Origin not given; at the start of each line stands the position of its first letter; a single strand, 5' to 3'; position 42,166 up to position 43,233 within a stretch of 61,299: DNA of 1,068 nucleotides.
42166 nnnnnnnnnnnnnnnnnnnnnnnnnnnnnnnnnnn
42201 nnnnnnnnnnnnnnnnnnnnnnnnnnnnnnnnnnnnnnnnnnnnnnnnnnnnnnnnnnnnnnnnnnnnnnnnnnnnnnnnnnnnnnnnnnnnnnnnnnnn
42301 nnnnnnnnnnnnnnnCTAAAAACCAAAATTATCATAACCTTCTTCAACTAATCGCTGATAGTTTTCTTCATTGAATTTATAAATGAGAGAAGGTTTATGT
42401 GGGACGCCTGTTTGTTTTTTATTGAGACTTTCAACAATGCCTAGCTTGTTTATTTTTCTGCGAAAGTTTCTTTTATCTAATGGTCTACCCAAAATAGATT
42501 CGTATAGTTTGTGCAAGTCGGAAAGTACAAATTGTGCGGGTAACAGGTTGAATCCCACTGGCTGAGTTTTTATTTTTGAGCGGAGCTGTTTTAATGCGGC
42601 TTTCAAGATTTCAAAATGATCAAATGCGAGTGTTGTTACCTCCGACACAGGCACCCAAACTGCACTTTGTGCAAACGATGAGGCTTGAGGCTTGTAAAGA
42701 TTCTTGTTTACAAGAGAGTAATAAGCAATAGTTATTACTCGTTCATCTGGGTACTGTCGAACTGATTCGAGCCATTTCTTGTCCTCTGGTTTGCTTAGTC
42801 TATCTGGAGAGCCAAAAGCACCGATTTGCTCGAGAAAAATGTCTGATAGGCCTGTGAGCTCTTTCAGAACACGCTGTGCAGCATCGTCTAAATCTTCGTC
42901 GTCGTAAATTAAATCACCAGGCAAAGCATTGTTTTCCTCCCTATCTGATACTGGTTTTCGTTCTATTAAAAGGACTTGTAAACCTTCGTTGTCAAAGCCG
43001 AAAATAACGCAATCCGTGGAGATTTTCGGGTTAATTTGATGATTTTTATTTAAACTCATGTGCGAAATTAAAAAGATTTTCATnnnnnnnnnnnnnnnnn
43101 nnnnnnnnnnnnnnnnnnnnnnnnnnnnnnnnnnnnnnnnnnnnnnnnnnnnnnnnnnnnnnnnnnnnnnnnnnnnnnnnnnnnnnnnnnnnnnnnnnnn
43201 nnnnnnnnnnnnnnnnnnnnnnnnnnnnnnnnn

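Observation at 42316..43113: Nudix-domain/winged-helix protein with a degenerate Nudix box is the likely regulator of the starch-ED regulon, in place of SusR- or LacI-type regulators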

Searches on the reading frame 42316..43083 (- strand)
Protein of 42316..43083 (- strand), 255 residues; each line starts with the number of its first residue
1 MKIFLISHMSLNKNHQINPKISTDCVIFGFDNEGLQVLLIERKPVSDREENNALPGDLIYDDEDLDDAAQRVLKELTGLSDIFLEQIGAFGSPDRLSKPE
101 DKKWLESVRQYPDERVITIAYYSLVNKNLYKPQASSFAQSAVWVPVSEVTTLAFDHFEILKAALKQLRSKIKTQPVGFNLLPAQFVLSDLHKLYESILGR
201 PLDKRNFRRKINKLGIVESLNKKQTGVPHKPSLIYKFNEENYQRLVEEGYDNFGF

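Call 4: search_protein_families(library=pfam, proteins=[window:42316-43083:-], max_evalue=1)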
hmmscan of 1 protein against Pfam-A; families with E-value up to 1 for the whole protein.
window:42316-43083:- (255 aa): 4 families
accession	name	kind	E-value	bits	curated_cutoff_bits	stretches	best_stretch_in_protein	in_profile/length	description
PF21906.2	NrtR_WHD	-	2.8e-23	82.3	27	1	177-237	1-61/61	NrtR DNA-binding winged helix domain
PF19368.5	AraR_C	-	8.1e-12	45.7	23.8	1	175-245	3-74/82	AraR C-terminal winged HTH domain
PF00293.34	NUDIX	-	1.8e-09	38.1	21.1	1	22-161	5-132/134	NUDIX domain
PF24483.1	DUF7582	-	0.064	13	27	1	135-219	100-184/200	Domain of unknown function (DUF7582)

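Call 5: search_protein_families(library=ncbifam, proteins=[window:42316-43083:-], max_evalue=1)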
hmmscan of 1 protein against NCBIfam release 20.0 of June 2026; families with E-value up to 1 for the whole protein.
window:42316-43083:- (255 aa): 5 families
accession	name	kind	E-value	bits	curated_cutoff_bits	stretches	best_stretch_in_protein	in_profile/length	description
NF050029.2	TransRepNtr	equivalog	7.2e-36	123.9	400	1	12-243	13-231/245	ADPR responsive transcriptional repressor NtrR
NF003786.0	PRK05379.1-2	equivalog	6.7e-05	22.2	397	1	36-161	230-349/354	bifunctional nicotinamide-nucleotide adenylyltransferase/Nudix hydroxylase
NF003787.0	PRK05379.1-4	equivalog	0.00099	18.2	449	1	36-160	220-339/346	bifunctional nicotinamide-nucleotide adenylyltransferase/Nudix hydroxylase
NF003788.0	PRK05379.1-5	equivalog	0.0017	17.7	354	1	36-160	225-344/351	bifunctional nicotinamide-nucleotide adenylyltransferase/Nudix hydroxylase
NF003790.0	PRK05379.2-2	equivalog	0.0064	15.6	403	1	36-158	229-341/354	bifunctional nicotinamide mononucleotide adenylyltransferase/ADP-ribose pyrophosphatase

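Call 8: find_homologous_proteins(query=window:42316-43083:-, max_evalue=1e-10)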
Query window:42316-43083:- (255 aa): 3497 proteins with E <= 1e-10 among 3880 candidates; the best 120 are listed.
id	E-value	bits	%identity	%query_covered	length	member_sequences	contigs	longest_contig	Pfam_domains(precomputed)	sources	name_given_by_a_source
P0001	4.8e-161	552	97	100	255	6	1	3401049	PF21906.3,PF19368.6,PF00293.35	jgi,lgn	jgi:8-oxo-dGTP diphosphatase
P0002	7.2e-140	483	86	97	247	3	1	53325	PF21906.3,PF19368.6,PF00293.35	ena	-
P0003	2.0e-126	439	77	96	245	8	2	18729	PF21906.3,PF19368.6,PF00293.35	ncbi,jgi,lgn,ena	jgi:8-oxo-dGTP diphosphatase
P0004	8.0e-126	437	77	96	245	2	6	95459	PF21906.3,PF19368.6,PF00293.35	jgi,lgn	jgi:8-oxo-dGTP diphosphatase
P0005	5.3e-125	434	77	96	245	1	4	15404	PF21906.3,PF19368.6,PF00293.35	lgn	-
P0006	7.4e-125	433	77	96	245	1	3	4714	PF21906.3,PF19368.6,PF00293.35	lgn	-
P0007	1.2e-122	426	76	96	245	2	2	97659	PF21906.3,PF19368.6,PF00293.35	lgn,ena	-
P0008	1.9e-122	426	76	96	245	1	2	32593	PF21906.3,PF19368.6,PF00293.35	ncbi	-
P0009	2.0e-121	422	76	95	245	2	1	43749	PF21906.3,PF19368.6,PF00293.35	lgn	-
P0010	2.8e-120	418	75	96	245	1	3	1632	PF21906.3,PF19368.6,PF00293.35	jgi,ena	jgi:8-oxo-dGTP diphosphatase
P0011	9.0e-120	417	74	96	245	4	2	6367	PF21906.3,PF19368.6,PF00293.35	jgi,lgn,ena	jgi:8-oxo-dGTP diphosphatase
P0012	3.3e-119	415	73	96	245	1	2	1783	PF21906.3,PF19368.6,PF00293.35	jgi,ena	jgi:hypothetical protein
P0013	1.5e-116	406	72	97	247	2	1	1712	PF21906.3,PF19368.6,PF00293.35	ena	-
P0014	4.8e-110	385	66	98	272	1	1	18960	PF21906.3,PF19368.6,PF00293.35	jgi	jgi:8-oxo-dGTP diphosphatase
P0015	4.0e-108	379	68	97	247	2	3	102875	PF21906.3,PF19368.6,PF00293.35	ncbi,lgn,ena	-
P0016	2.0e-107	376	68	97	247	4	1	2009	PF21906.3,PF19368.6,PF00293.35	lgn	-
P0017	7.0e-107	375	68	97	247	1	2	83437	PF21906.3,PF19368.6,PF00293.35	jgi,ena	jgi:8-oxo-dGTP diphosphatase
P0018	7.3e-107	375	68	97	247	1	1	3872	PF21906.3,PF19368.6,PF00293.35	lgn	-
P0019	1.8e-106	373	67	97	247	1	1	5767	PF21906.3,PF19368.6,PF00293.35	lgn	-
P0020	2.7e-106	373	68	97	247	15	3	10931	PF21906.3,PF19368.6,PF00293.35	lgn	-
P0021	3.5e-106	372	68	97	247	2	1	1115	PF21906.3,PF19368.6,PF00293.35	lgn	-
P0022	3.6e-106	372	68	97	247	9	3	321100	PF21906.3,PF19368.6,PF00293.35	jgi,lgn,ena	-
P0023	1.2e-105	371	68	97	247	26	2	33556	PF21906.3,PF19368.6,PF00293.35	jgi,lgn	jgi:8-oxo-dGTP diphosphatase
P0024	1.5e-105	370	68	97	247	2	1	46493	PF21906.3,PF19368.6,PF00293.35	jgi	jgi:8-oxo-dGTP diphosphatase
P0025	3.2e-105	369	68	97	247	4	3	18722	PF21906.3,PF19368.6,PF00293.35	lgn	-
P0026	3.5e-105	369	67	97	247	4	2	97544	PF21906.3,PF19368.6,PF00293.35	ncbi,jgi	ncbi:MAG: hypothetical protein RI922_845 [Bacteroidota bacterium]|jgi:8-oxo-dGTP diphosphatase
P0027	4.8e-105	369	68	97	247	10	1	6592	PF21906.3,PF19368.6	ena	-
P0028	8.2e-105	368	66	100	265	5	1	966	PF21906.3,PF19368.6,PF00293.35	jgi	jgi:8-oxo-dGTP diphosphatase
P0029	5.7e-104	365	67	97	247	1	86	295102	PF21906.3,PF19368.6,PF00293.35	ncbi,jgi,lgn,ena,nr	ncbi:MAG: hypothetical protein RIT10_1842 [Bacteroidota bacterium]|jgi:8-oxo-dGTP diphosphatase|nr:N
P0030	6.5e-104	365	67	97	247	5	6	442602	PF21906.3,PF19368.6,PF00293.35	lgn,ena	-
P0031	1.1e-103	364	66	97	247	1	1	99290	PF21906.3,PF19368.6,PF00293.35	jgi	jgi:8-oxo-dGTP diphosphatase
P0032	2.9e-103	363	66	97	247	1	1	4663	PF21906.3,PF19368.6,PF00293.35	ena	-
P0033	3.3e-103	363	62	98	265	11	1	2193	PF21906.3,PF19368.6,PF00293.35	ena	-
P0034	4.1e-103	362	67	97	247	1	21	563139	PF21906.3,PF19368.6,PF00293.35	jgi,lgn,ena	jgi:8-oxo-dGTP diphosphatase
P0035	4.3e-103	362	66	97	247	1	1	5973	PF21906.3,PF19368.6,PF00293.35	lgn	-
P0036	4.3e-103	362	67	97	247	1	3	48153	PF21906.3,PF19368.6,PF00293.35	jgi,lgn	jgi:8-oxo-dGTP diphosphatase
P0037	5.5e-103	362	66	97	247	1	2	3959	PF21906.3,PF19368.6,PF00293.35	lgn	-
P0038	5.8e-103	362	66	97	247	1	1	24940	PF21906.3,PF19368.6,PF00293.35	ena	-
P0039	6.5e-103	362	67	97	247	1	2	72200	PF21906.3,PF19368.6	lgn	-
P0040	2.8e-102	360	66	97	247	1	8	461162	PF21906.3,PF19368.6,PF00293.35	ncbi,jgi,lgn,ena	jgi:8-oxo-dGTP diphosphatase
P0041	2.8e-102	360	66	97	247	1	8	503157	PF21906.3,PF19368.6,PF00293.35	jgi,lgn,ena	jgi:8-oxo-dGTP diphosphatase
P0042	3.5e-102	359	67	97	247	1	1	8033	PF21906.3,PF19368.6,PF00293.35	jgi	jgi:8-oxo-dGTP diphosphatase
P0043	8.5e-102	358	67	97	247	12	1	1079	PF21906.3,PF19368.6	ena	-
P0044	1.4e-101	357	65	100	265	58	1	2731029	PF21906.3,PF19368.6,PF00293.35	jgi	jgi:8-oxo-dGTP diphosphatase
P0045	2.4e-101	356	64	97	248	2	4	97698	PF21906.3,PF19368.6,PF00293.35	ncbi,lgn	-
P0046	1.4e-100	354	64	97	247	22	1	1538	PF21906.3,PF19368.6,PF00293.35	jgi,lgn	jgi:8-oxo-dGTP diphosphatase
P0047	4.0e-100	352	63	97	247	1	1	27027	PF21906.3,PF19368.6,PF00293.35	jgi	jgi:8-oxo-dGTP diphosphatase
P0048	9.3e-100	351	65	97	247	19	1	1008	PF21906.3,PF19368.6,PF00293.35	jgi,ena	jgi:8-oxo-dGTP diphosphatase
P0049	1.3e-99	351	62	99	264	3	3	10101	PF21906.3,PF19368.6,PF00293.35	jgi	-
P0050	2.3e-99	350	64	97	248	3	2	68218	PF21906.3,PF19368.6,PF00293.35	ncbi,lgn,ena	-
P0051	2.5e-99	350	64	95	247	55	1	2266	PF21906.3,PF19368.6,PF00293.35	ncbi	ncbi:MAG: NUDIX hydrolase [Crocinitomicaceae bacterium]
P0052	4.0e-99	349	63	98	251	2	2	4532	PF21906.3,PF19368.6,PF00293.35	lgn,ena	-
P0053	5.6e-99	349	65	95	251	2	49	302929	PF21906.3,PF19368.6,PF00293.35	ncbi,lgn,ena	-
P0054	6.6e-99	348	65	97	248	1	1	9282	PF21906.3,PF19368.6,PF00293.35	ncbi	-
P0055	7.9e-99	348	64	95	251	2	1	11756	PF21906.3,PF19368.6,PF00293.35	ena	-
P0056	1.1e-98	348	64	95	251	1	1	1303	PF21906.3,PF19368.6,PF00293.35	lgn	-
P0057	2.1e-98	347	64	95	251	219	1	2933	PF21906.3,PF19368.6,PF00293.35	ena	-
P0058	3.3e-98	346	64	95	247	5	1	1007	PF21906.3,PF19368.6,PF00293.35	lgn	-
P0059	4.3e-98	346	65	94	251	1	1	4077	PF21906.3,PF19368.6,PF00293.35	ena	-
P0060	4.5e-98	346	63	98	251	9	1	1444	PF21906.3,PF19368.6,PF00293.35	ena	-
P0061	4.6e-98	346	64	97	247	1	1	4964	PF21906.3,PF19368.6,PF00293.35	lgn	-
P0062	5.1e-98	346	64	95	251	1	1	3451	PF21906.3,PF19368.6,PF00293.35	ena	-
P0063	5.4e-98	346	64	97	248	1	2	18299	PF21906.3,PF19368.6,PF00293.35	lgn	-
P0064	1.0e-97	345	64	95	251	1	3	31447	PF21906.3,PF19368.6,PF00293.35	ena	-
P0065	1.0e-97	345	63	96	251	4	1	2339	PF21906.3,PF19368.6,PF00293.35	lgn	-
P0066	1.3e-97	344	64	95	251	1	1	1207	PF21906.3,PF19368.6,PF00293.35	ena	-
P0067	2.3e-97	343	63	95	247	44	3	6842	PF21906.3,PF19368.6,PF00293.35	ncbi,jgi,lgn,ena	jgi:8-oxo-dGTP diphosphatase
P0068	2.9e-97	343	63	94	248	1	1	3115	PF21906.3,PF19368.6,PF00293.35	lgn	-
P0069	3.2e-97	343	64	96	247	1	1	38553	PF21906.3,PF19368.6,PF00293.35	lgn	-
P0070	3.5e-97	343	61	97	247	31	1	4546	PF21906.3,PF19368.6,PF00293.35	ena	-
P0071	4.3e-97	343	67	92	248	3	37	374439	PF21906.3,PF19368.6,PF00293.35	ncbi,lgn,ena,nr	ncbi:MAG: NUDIX hydrolase [Fluviicola sp. XM-24bin1]|nr:MAG: NUDIX hydrolase [Fluviicola sp. XM-24bi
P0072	4.5e-97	342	67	95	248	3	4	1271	PF21906.3,PF19368.6,PF00293.35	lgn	-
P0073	4.6e-97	342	62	97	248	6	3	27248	PF21906.3,PF19368.6,PF00293.35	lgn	-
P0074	5.9e-97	342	63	97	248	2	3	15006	PF21906.3,PF19368.6,PF00293.35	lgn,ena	-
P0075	6.5e-97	342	64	95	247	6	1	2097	PF21906.3,PF19368.6,PF00293.35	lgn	-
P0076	1.1e-96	341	65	97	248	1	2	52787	PF21906.3,PF19368.6,PF00293.35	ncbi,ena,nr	ncbi:MAG: NUDIX domain-containing protein [Crocinitomicaceae bacterium]|nr:NUDIX domain-containing p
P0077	1.7e-96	341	62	98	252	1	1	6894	PF21906.3,PF19368.6,PF00293.35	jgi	-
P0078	1.8e-96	341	62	98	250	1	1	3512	PF21906.3,PF19368.6,PF00293.35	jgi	-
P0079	2.9e-96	340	63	97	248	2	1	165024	PF21906.3,PF19368.6,PF00293.35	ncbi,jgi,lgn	ncbi:MAG: 8-oxo-dGTP diphosphatase [Crocinitomix sp.]|jgi:8-oxo-dGTP diphosphatase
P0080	3.3e-96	340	62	97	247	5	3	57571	PF21906.3,PF19368.6,PF00293.35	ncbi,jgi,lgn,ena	jgi:8-oxo-dGTP diphosphatase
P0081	3.3e-96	340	64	95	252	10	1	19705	PF21906.3,PF19368.6,PF00293.35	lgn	-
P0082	3.8e-96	339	63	97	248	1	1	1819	PF21906.3,PF19368.6,PF00293.35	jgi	jgi:8-oxo-dGTP diphosphatase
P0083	4.1e-96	339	63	97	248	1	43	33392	PF21906.3,PF19368.6,PF00293.35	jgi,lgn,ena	-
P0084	4.7e-96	339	65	97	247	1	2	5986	PF21906.3,PF19368.6,PF00293.35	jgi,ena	jgi:8-oxo-dGTP diphosphatase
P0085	5.7e-96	339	64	95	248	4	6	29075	PF21906.3,PF19368.6,PF00293.35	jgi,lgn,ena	jgi:8-oxo-dGTP diphosphatase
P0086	6.0e-96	339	63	97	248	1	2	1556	PF21906.3,PF19368.6,PF00293.35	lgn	-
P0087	6.0e-96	339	63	97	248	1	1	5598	PF21906.3,PF19368.6,PF00293.35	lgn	-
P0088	6.0e-96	339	63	97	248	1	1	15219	PF21906.3,PF19368.6,PF00293.35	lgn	-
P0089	6.6e-96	339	63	97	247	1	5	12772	PF21906.3,PF19368.6,PF00293.35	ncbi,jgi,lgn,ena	jgi:8-oxo-dGTP diphosphatase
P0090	6.7e-96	339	63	96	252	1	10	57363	PF21906.3,PF19368.6,PF00293.35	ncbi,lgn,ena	-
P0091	7.0e-96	339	63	96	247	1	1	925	PF21906.3,PF19368.6,PF00293.35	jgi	jgi:8-oxo-dGTP diphosphatase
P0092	8.0e-96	338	63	97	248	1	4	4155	PF21906.3,PF19368.6,PF00293.35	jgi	jgi:8-oxo-dGTP diphosphatase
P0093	9.4e-96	338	63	96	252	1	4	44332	PF21906.3,PF19368.6,PF00293.35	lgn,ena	-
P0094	9.4e-96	338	63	97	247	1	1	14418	PF21906.3,PF19368.6,PF00293.35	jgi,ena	-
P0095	9.4e-96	338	63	97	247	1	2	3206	PF21906.3,PF19368.6,PF00293.35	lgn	-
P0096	9.9e-96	338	62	97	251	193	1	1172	PF21906.3,PF19368.6,PF00293.35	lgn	-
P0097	1.1e-95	338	64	97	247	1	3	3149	PF21906.3,PF19368.6,PF00293.35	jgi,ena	jgi:8-oxo-dGTP diphosphatase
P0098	1.2e-95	338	64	97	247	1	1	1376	PF21906.3,PF19368.6,PF00293.35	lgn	-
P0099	1.2e-95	338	64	97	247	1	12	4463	PF21906.3,PF19368.6,PF00293.35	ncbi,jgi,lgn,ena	-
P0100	1.2e-95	338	63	97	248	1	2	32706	PF21906.3,PF19368.6,PF00293.35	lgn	-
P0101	1.3e-95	338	63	97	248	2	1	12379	PF21906.3,PF19368.6,PF00293.35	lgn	-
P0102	1.5e-95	338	61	98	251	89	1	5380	PF21906.3,PF19368.6,PF00293.35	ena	-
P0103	1.5e-95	338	65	97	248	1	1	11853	PF21906.3,PF19368.6,PF00293.35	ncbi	ncbi:MAG: NUDIX domain-containing protein [Crocinitomicaceae bacterium]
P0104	1.5e-95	338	63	95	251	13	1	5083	PF21906.3,PF19368.6,PF00293.35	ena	-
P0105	1.5e-95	337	67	95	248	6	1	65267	PF21906.3,PF19368.6,PF00293.35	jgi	jgi:8-oxo-dGTP diphosphatase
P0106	1.7e-95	337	63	97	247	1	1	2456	PF21906.3,PF19368.6,PF00293.35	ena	-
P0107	1.9e-95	337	63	97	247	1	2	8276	PF21906.3,PF19368.6,PF00293.35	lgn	-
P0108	2.1e-95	337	63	97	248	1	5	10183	PF21906.3,PF19368.6,PF00293.35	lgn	-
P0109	2.7e-95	337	63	95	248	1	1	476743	PF21906.3,PF19368.6,PF00293.35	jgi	jgi:8-oxo-dGTP diphosphatase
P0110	2.8e-95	337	62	94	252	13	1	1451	PF21906.3,PF19368.6,PF00293.35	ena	-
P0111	2.9e-95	337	64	94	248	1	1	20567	PF21906.3,PF19368.6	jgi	-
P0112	3.0e-95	337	61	97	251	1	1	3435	PF21906.3,PF19368.6,PF00293.35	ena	-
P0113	3.2e-95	336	64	97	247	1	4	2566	PF21906.3,PF19368.6,PF00293.35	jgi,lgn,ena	jgi:8-oxo-dGTP diphosphatase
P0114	3.4e-95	336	63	94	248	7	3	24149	PF21906.3,PF19368.6,PF00293.35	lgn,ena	-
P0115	3.5e-95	336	63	97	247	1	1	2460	PF21906.3,PF19368.6,PF00293.35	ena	-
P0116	3.7e-95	336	63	97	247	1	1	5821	PF21906.3,PF19368.6,PF00293.35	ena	-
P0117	4.0e-95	336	63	97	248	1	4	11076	PF21906.3,PF19368.6,PF00293.35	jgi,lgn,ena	-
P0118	4.1e-95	336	61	97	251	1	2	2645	PF21906.3,PF19368.6,PF00293.35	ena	-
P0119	4.2e-95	336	64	97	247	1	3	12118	PF21906.3,PF19368.6,PF00293.35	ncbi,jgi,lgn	jgi:8-oxo-dGTP diphosphatase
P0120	4.4e-95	336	64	97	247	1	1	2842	PF21906.3,PF19368.6,PF00293.35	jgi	jgi:8-oxo-dGTP diphosphatase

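Call 9: search_solved_structures(query=window:42316-43083:-, max_evalue=0.01, show_alignments=3)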
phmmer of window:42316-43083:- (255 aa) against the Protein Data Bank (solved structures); distinct sequences matched with E-value up to 0.01: 7.
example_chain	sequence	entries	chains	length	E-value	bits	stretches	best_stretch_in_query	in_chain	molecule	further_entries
5bs6_A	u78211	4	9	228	2.2e-46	161.6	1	17-244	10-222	transcriptional regulator AraR | transcriptional factor AraR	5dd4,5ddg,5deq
3gz5_A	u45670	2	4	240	2.7e-13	53.3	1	21-226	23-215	MutT/nudix family protein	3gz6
2fml_A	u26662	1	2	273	5.3e-13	52.3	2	18-96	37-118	MutT/nudix family protein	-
7q91_A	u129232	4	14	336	5.1e-10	42.6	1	152-239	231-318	NADQ transcription factor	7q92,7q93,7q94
3i9x_A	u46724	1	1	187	7.6e-06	28.9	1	51-167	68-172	mutT/nudix family protein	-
3gz8_A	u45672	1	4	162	4.2e-05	26.5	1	21-170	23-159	MutT/nudix family protein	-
2yyh_A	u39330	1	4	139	0.00032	23.6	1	18-97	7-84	8-OXO-dGTPase domain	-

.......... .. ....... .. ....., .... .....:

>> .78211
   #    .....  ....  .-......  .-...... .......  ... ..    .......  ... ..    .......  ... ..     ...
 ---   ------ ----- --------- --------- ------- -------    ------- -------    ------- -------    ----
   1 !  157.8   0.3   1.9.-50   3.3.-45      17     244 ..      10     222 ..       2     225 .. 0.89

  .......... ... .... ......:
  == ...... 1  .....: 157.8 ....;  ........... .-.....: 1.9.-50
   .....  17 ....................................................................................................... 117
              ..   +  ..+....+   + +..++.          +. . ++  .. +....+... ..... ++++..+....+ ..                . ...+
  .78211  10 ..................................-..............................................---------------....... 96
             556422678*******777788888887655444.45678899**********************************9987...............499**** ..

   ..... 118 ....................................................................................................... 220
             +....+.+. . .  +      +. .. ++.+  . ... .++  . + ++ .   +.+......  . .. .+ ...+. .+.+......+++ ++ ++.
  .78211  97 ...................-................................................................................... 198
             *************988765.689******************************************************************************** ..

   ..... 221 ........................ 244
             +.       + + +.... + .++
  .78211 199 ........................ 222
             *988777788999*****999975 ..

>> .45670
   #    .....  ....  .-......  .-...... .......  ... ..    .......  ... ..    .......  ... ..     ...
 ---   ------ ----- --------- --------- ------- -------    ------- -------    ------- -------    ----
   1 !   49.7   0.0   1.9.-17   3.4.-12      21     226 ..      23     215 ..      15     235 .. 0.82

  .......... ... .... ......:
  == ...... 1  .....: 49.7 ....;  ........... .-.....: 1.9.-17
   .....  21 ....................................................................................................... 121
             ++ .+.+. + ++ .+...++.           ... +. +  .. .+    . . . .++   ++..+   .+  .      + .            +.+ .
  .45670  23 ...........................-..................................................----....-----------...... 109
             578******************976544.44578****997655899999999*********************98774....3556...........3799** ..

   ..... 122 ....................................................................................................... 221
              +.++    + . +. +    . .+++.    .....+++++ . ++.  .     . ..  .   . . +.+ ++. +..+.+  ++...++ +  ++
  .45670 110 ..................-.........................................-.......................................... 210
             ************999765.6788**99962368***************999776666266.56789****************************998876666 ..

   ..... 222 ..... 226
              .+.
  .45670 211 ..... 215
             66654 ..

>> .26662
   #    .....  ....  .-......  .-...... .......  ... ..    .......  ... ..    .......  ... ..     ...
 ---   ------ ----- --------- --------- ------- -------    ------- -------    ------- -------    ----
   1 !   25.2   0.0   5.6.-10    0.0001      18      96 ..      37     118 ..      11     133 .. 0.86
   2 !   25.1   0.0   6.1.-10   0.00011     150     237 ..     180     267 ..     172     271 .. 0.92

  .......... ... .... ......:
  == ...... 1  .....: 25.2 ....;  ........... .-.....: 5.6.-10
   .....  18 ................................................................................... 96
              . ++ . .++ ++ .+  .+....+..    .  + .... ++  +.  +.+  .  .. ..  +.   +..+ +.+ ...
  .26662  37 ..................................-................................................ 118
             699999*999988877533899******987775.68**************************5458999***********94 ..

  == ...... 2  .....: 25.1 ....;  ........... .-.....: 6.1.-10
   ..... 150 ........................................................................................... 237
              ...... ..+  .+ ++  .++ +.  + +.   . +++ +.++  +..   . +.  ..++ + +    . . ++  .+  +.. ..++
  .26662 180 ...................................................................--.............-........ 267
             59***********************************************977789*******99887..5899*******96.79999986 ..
